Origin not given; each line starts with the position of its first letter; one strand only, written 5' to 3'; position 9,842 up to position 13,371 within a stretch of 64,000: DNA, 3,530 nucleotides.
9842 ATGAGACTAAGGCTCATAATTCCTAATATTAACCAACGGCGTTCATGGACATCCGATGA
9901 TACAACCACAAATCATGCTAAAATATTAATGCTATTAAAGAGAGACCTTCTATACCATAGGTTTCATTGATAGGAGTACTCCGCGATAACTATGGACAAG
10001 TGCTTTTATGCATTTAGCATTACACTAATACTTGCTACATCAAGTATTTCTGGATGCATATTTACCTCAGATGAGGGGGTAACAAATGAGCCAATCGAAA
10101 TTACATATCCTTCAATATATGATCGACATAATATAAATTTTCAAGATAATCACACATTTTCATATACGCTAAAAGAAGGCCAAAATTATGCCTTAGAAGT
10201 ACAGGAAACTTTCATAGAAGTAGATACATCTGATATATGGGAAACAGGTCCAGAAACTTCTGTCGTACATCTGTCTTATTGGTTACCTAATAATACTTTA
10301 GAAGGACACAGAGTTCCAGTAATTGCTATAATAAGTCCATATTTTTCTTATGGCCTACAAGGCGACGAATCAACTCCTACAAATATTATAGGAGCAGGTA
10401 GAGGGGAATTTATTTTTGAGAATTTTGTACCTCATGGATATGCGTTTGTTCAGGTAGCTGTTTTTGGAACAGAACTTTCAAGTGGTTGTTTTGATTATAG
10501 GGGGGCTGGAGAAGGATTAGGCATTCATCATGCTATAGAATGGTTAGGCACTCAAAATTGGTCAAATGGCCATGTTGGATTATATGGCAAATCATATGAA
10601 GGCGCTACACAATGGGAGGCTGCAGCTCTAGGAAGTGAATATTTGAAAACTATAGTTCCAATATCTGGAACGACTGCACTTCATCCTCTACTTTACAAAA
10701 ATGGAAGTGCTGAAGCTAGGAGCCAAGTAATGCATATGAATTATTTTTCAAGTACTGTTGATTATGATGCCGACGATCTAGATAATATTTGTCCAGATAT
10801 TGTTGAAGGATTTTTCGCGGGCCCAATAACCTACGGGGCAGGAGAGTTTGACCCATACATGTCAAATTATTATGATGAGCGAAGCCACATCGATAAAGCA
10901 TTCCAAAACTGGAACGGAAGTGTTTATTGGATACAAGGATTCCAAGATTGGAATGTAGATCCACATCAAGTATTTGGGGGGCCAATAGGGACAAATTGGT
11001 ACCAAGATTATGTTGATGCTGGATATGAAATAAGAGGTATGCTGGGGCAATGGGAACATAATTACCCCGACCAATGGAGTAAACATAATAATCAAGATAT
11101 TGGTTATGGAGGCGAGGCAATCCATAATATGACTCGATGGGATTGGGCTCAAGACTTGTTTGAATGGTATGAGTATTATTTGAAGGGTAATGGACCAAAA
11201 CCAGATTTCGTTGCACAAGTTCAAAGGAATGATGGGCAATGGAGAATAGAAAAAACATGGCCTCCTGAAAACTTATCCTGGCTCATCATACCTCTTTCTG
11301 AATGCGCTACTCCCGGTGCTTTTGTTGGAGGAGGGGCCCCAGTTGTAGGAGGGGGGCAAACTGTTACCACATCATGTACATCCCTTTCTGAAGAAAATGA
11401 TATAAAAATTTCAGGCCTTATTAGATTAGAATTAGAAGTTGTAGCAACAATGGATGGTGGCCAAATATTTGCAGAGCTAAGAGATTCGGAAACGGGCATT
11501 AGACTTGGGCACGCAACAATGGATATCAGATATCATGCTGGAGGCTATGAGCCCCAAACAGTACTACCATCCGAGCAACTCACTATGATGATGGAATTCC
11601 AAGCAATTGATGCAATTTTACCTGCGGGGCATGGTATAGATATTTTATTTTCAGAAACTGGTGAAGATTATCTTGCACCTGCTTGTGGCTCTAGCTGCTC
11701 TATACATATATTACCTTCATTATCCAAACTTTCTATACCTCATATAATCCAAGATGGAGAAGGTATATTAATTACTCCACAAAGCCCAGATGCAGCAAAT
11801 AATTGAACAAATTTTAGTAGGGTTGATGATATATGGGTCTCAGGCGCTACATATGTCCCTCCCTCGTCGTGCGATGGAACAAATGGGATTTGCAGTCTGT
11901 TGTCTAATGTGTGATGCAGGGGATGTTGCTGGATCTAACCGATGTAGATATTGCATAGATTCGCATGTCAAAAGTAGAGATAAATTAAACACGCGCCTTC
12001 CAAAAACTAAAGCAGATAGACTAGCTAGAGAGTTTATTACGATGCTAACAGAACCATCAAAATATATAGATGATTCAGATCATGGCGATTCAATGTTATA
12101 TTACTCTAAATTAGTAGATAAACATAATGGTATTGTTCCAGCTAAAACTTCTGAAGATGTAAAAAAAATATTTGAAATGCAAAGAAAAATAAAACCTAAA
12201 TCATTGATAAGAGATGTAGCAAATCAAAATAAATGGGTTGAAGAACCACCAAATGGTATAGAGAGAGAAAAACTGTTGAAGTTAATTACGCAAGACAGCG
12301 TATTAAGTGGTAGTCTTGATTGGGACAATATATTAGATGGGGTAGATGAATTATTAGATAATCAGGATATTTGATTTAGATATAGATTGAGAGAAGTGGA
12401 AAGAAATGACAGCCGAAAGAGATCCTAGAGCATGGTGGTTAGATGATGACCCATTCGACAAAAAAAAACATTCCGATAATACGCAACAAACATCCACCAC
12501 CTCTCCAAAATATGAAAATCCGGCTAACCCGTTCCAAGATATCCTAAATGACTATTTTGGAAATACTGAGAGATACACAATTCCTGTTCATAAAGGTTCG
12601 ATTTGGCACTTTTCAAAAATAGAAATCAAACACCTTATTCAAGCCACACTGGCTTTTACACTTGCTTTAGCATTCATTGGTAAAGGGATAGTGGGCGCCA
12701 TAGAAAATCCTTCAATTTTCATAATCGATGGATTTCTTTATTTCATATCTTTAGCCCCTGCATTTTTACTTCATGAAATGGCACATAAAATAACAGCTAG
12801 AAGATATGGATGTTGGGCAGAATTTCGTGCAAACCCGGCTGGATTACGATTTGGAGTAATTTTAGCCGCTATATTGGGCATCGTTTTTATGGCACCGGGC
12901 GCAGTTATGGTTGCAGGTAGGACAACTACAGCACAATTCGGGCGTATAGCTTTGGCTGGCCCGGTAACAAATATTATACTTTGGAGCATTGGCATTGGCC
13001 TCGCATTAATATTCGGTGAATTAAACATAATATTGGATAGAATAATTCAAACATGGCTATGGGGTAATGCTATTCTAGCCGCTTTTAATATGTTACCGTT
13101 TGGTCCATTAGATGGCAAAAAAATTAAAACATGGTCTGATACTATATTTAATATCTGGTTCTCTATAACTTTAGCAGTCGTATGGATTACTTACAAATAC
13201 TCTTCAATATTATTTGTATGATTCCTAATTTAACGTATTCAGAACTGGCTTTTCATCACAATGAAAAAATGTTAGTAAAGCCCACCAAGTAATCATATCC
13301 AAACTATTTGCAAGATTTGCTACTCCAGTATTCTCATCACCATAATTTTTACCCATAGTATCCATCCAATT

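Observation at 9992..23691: Four secreted hydrolase-like proteins share a canonical bacterial-style lipobox (x-S-G-C)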

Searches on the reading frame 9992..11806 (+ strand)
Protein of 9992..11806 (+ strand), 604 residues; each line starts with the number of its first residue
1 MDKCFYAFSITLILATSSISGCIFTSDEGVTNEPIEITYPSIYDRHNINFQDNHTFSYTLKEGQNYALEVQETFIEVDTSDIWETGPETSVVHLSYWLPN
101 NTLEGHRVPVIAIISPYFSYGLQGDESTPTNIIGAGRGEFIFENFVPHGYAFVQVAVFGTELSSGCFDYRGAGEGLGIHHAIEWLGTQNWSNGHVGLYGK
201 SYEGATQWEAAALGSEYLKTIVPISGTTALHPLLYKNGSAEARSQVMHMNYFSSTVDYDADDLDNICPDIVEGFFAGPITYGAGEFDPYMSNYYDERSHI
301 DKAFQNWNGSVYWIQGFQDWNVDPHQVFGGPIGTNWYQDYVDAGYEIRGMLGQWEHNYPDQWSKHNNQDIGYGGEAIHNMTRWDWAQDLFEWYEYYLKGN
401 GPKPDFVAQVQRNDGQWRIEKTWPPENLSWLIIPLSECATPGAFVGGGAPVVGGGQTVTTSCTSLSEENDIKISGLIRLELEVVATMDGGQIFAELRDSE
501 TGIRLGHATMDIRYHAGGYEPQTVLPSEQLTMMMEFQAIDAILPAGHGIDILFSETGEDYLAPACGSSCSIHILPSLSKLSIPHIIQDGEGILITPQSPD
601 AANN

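Call 4: search_protein_families(library=pfam, proteins=[window:9992-11806:+], max_evalue=0.01)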
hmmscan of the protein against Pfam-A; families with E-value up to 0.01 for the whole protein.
window:9992-11806:+ (604 aa): 2 families
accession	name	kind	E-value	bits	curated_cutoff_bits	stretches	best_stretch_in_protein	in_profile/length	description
PF02129.25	Peptidase_S15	-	4.7e-35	122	23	1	92-358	5-262/262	X-Pro dipeptidyl-peptidase (S15 family)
PF08530.16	PepX_C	-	4.6e-05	23.9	22.5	1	469-551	89-174/217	X-Pro dipeptidyl-peptidase C-terminal non-catalytic domain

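Call 19: find_homologous_proteins(query=window:9992-11806:+, max_evalue=1e-10)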
Query window:9992-11806:+ (604 aa): 1368 proteins with E <= 1e-10 among 8000 candidates; the best 120 are listed.
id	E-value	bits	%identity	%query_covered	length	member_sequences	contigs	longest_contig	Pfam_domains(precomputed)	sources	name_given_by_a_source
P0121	0.0e+0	1432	100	100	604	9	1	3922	PF02129.25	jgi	jgi:predicted acyl esterase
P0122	0.0e+0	1241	84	100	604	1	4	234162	PF02129.25,PF08530.17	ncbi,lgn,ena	-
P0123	0.0e+0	1226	83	100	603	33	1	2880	PF02129.25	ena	-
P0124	0.0e+0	1221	83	100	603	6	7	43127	PF02129.25,PF08530.17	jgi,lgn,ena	jgi:hypothetical protein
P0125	0.0e+0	1215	82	100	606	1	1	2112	PF02129.25,PF08530.17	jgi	jgi:hypothetical protein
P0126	0.0e+0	1215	82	100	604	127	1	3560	PF02129.25,PF08530.17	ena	-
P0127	0.0e+0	1214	82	100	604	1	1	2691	PF02129.25,PF08530.17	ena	-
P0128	0.0e+0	1212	82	100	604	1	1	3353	PF02129.25,PF08530.17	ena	-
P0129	0.0e+0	1211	82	100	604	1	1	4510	PF02129.25,PF08530.17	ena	-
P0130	0.0e+0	1207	83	100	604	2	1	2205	PF02129.25,PF08530.17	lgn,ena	-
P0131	0.0e+0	1207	82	100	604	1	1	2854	PF02129.25,PF08530.17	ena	-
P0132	0.0e+0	1206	82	100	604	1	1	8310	PF02129.25,PF08530.17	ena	-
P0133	0.0e+0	1205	83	100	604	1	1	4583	PF02129.25,PF08530.17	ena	-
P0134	0.0e+0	1205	82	100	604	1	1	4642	PF02129.25,PF08530.17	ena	-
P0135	0.0e+0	1205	83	100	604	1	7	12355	PF02129.25,PF08530.17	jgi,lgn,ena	jgi:predicted acyl esterase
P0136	0.0e+0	1205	82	100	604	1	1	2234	PF02129.25,PF08530.17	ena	-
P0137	0.0e+0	1205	83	100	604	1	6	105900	PF02129.25,PF08530.17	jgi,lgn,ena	jgi:predicted acyl esterase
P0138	0.0e+0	1205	82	100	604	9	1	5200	PF02129.25,PF08530.17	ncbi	-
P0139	0.0e+0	1204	82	100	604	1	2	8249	PF02129.25,PF08530.17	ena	-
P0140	0.0e+0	1204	83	100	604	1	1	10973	PF02129.25,PF08530.17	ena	-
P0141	0.0e+0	1204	83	100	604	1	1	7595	PF02129.25,PF08530.17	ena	-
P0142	0.0e+0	1204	83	100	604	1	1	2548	PF02129.25,PF08530.17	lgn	-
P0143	0.0e+0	1204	82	100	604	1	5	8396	PF02129.25,PF08530.17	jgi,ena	jgi:predicted acyl esterase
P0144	0.0e+0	1204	82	100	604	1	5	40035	PF02129.25,PF08530.17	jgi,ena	jgi:predicted acyl esterase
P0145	0.0e+0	1204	82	100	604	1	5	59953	PF02129.25,PF08530.17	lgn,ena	-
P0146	0.0e+0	1204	82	100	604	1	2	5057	PF02129.25,PF08530.17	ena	-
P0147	0.0e+0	1204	82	100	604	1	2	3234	PF02129.25,PF08530.17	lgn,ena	-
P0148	0.0e+0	1203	82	100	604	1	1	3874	PF02129.25,PF08530.17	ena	-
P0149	0.0e+0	1203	82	100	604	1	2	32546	PF02129.25,PF08530.17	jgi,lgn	jgi:predicted acyl esterase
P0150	0.0e+0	1203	82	100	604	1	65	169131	PF02129.25,PF08530.17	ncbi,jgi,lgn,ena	-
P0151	0.0e+0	1203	82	100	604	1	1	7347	PF02129.25,PF08530.17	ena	-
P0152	0.0e+0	1203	82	100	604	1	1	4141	PF02129.25,PF08530.17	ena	-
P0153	0.0e+0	1203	82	100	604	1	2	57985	PF02129.25,PF08530.17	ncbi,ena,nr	ncbi:CocE/NonD family hydrolase [Euryarchaeota archaeon]|nr:CocE/NonD family hydrolase [Euryarchaeot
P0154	0.0e+0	1203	82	100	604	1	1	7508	PF02129.25,PF08530.17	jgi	jgi:predicted acyl esterase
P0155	0.0e+0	1203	82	100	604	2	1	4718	PF02129.25,PF08530.17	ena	-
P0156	0.0e+0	1202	82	100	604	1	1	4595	PF02129.25,PF08530.17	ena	-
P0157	0.0e+0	1202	82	100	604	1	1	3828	PF02129.25,PF08530.17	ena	-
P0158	0.0e+0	1202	82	100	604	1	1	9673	PF02129.25,PF08530.17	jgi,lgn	jgi:predicted acyl esterase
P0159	0.0e+0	1202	82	100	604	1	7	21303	PF02129.25,PF08530.17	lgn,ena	-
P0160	0.0e+0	1202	82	100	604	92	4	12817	PF02129.25,PF08530.17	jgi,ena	jgi:predicted acyl esterase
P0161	0.0e+0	1202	82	100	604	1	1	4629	PF02129.25,PF08530.17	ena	-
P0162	0.0e+0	1202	82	100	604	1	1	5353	PF02129.25,PF08530.17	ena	-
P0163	0.0e+0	1202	82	100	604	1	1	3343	PF02129.25,PF08530.17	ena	-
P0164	0.0e+0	1201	81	100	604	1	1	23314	PF02129.25,PF08530.17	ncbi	-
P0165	0.0e+0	1201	82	100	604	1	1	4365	PF02129.25,PF08530.17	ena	-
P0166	0.0e+0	1201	82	100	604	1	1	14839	PF02129.25,PF08530.17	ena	-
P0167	0.0e+0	1201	82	100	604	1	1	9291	PF02129.25,PF08530.17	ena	-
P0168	0.0e+0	1201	82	100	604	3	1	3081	PF02129.25,PF08530.17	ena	-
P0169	0.0e+0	1201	82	100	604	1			PF02129.25,PF08530.17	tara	tara:strand:- start:483 stop:2297 length:1815 start_codon:yes stop_codon:yes gene_type:complete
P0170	0.0e+0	1201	82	100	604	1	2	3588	PF02129.25,PF08530.17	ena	-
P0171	0.0e+0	1201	82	100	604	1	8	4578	PF02129.25,PF08530.17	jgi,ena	-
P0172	0.0e+0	1201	82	100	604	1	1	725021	PF02129.25,PF08530.17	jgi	jgi:predicted acyl esterase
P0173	0.0e+0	1201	82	100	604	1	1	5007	PF02129.25,PF08530.17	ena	-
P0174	0.0e+0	1201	82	100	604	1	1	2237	PF02129.25,PF08530.17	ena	-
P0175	0.0e+0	1201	82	100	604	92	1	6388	PF02129.25,PF08530.17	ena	-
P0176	0.0e+0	1201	82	100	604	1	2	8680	PF02129.25,PF08530.17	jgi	-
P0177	0.0e+0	1200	82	100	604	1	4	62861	PF02129.25,PF08530.17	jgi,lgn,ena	jgi:predicted acyl esterase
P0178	0.0e+0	1200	82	100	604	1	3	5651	PF02129.25,PF08530.17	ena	-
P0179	0.0e+0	1200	82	100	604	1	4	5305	PF02129.25,PF08530.17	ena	-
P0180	0.0e+0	1200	82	100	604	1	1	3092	PF02129.25,PF08530.17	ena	-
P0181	0.0e+0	1200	82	100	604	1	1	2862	PF02129.25,PF08530.17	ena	-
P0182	0.0e+0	1200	82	100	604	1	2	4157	PF02129.25,PF08530.17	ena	-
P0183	0.0e+0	1200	81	100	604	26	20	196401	PF02129.25,PF08530.17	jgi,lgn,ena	jgi:predicted acyl esterase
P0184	0.0e+0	1200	82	100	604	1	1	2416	PF02129.25,PF08530.17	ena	-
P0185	0.0e+0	1199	82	100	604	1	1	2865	PF02129.25,PF08530.17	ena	-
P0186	0.0e+0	1199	82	100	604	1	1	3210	PF02129.25,PF08530.17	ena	-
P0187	0.0e+0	1198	82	100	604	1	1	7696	PF02129.25,PF08530.17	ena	-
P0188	0.0e+0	1198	82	100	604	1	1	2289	PF02129.25,PF08530.17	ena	-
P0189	0.0e+0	1198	82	100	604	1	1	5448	PF02129.25,PF08530.17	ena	-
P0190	0.0e+0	1197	82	100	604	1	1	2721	PF02129.25,PF08530.17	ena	-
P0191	0.0e+0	1197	82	100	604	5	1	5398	PF02129.25,PF08530.17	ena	-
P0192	0.0e+0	1197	82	100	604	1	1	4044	PF02129.25,PF08530.17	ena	-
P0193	0.0e+0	1197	82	100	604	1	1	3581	PF02129.25,PF08530.17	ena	-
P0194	0.0e+0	1197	82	100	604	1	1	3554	PF02129.25,PF08530.17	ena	-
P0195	0.0e+0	1196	82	100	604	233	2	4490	PF02129.25,PF08530.17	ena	-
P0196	0.0e+0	1196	84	98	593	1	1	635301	PF02129.25,PF08530.17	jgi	jgi:predicted acyl esterase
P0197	0.0e+0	1196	82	100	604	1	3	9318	PF02129.25,PF08530.17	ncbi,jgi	jgi:predicted acyl esterase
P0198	0.0e+0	1196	82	100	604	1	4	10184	PF02129.25,PF08530.17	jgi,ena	-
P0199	0.0e+0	1195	82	100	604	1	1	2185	PF02129.25,PF08530.17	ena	-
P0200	0.0e+0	1195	83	98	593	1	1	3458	PF02129.25,PF08530.17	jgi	jgi:predicted acyl esterase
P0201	0.0e+0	1195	83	98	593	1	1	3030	PF02129.25,PF08530.17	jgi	jgi:predicted acyl esterase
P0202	0.0e+0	1194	81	100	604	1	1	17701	PF02129.25,PF08530.17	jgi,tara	jgi:predicted acyl esterase|tara:strand:+ start:6796 stop:8610 length:1815 start_codon:yes stop_codo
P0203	0.0e+0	1194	82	100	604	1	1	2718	PF02129.25,PF08530.17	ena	-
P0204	0.0e+0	1193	81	100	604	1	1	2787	PF02129.25,PF08530.17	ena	-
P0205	0.0e+0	1192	82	100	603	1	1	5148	PF02129.25,PF08530.17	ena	-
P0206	0.0e+0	1189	83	97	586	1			PF02129.25,PF08530.17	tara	tara:strand:+ start:632 stop:2392 length:1761 start_codon:yes stop_codon:yes gene_type:complete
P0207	0.0e+0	1184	80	100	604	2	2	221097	PF02129.25,PF08530.17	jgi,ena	-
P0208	0.0e+0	1178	80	100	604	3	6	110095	PF02129.25,PF08530.17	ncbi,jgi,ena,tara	tara:strand:- start:21949 stop:23763 length:1815 start_codon:yes stop_codon:yes gene_type:complete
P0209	0.0e+0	1177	81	98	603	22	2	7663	PF02129.25,PF08530.17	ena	-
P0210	0.0e+0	1176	81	100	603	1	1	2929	PF02129.25,PF08530.17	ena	-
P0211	0.0e+0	1175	80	100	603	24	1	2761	PF02129.25,PF08530.17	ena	-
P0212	0.0e+0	1174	80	100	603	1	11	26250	PF02129.25,PF08530.17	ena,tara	tara:strand:- start:135 stop:1946 length:1812 start_codon:yes stop_codon:yes gene_type:complete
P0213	0.0e+0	1172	80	100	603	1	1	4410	PF02129.25,PF08530.17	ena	-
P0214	0.0e+0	1171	80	100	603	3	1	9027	PF02129.25,PF08530.17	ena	-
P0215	0.0e+0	1171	80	100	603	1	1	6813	PF02129.25,PF08530.17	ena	-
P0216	0.0e+0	1168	80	100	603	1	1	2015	PF02129.25,PF08530.17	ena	-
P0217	0.0e+0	1164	84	94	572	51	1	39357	PF02129.25,PF08530.17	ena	-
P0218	0.0e+0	1160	78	100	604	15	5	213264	PF02129.25,PF08530.17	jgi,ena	jgi:hypothetical protein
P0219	0.0e+0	1146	77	100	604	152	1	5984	PF02129.25,PF08530.17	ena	-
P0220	0.0e+0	1141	77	100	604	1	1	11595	PF02129.25,PF08530.17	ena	-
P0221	0.0e+0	1139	77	100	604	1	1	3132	PF02129.25,PF08530.17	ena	-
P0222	0.0e+0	1134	77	100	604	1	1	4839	PF02129.25,PF08530.17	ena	-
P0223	0.0e+0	1134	76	100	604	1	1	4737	PF02129.25,PF08530.17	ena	-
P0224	0.0e+0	1079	74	100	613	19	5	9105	PF02129.25,PF08530.17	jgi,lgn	jgi:predicted acyl esterase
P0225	0.0e+0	1079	74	99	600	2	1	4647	PF02129.25,PF08530.17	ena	-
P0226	0.0e+0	1078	74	99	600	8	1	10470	PF02129.25,PF08530.17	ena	-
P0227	0.0e+0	1078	74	99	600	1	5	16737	PF02129.25,PF08530.17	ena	-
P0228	0.0e+0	1076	74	99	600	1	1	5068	PF02129.25,PF08530.17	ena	-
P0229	0.0e+0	1074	74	99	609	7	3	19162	PF02129.25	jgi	-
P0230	0.0e+0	1056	73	97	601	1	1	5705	PF02129.25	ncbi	-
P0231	0.0e+0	1051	73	100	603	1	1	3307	PF02129.25,PF08530.17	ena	-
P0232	0.0e+0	1049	71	100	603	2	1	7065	PF02129.25,PF08530.17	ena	-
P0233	0.0e+0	1040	71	98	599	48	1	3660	PF02129.25,PF08530.17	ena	-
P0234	0.0e+0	1035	72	100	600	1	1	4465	PF02129.25,PF08530.17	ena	-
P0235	0.0e+0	1030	71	98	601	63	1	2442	PF02129.25,PF08530.17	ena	-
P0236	0.0e+0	1028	71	96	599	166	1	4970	PF02129.25,PF08530.17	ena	-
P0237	0.0e+0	1023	72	100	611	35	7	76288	PF02129.25,PF08530.17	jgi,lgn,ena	-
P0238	0.0e+0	1022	71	98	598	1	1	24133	PF02129.25,PF08530.17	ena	-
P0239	0.0e+0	1022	71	98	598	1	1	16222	PF02129.25,PF08530.17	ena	-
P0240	0.0e+0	1021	70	99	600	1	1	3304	PF02129.25,PF08530.17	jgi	-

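Call 29: search_protein_families(library=ncbifam, proteins=[window:9992-11806:+], max_evalue=0.1)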
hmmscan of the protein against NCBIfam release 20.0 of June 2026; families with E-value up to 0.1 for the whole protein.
window:9992-11806:+ (604 aa): 6 families
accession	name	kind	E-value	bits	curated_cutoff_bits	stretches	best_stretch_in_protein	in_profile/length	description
NF003780.0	PRK05371.1-1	subfamily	7.8e-37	127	642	2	90-427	71-403/594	Xaa-Pro dipeptidyl-peptidase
TIGR00976.1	CocE_NonD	subfamily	1.1e-29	103.9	66.3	2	97-240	14-144/550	CocE/NonD family hydrolase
NF003782.0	PRK05371.1-3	subfamily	1.2e-12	47.1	711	1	134-237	188-303/648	Xaa-Pro dipeptidyl-peptidase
NF003781.0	PRK05371.1-2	equivalog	0.00012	20.6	881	1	145-222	302-394/805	Xaa-Pro dipeptidyl-peptidase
NF003783.0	PRK05371.1-4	equivalog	0.0031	15.9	988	0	292-328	441-476/758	Xaa-Pro dipeptidyl-peptidase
NF041440.1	hydrolase_YghX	exception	0.036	13.2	460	0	380-409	2-31/292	YghX family hydrolase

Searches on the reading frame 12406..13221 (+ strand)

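Call 4: search_protein_families(library=pfam, proteins=[window:12406-13221:+], max_evalue=0.01)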
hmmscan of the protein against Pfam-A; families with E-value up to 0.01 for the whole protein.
window:12406-13221:+ (271 aa): 1 family
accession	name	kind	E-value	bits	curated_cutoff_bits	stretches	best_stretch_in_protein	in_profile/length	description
PF02163.28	Peptidase_M50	-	8.4e-08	32.2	27.2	2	113-200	3-100/221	Peptidase family M50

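Call 29: search_protein_families(library=ncbifam, proteins=[window:12406-13221:+], max_evalue=0.1)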
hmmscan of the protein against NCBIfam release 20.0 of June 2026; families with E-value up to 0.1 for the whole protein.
window:12406-13221:+ (271 aa): 1 family
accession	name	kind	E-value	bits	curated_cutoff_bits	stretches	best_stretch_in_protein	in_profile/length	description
NF041824.1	daptide_HExxH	equivalog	0.0042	16.3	300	0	180-237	221-276/379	daptide biosynthesis intramembrane metalloprotease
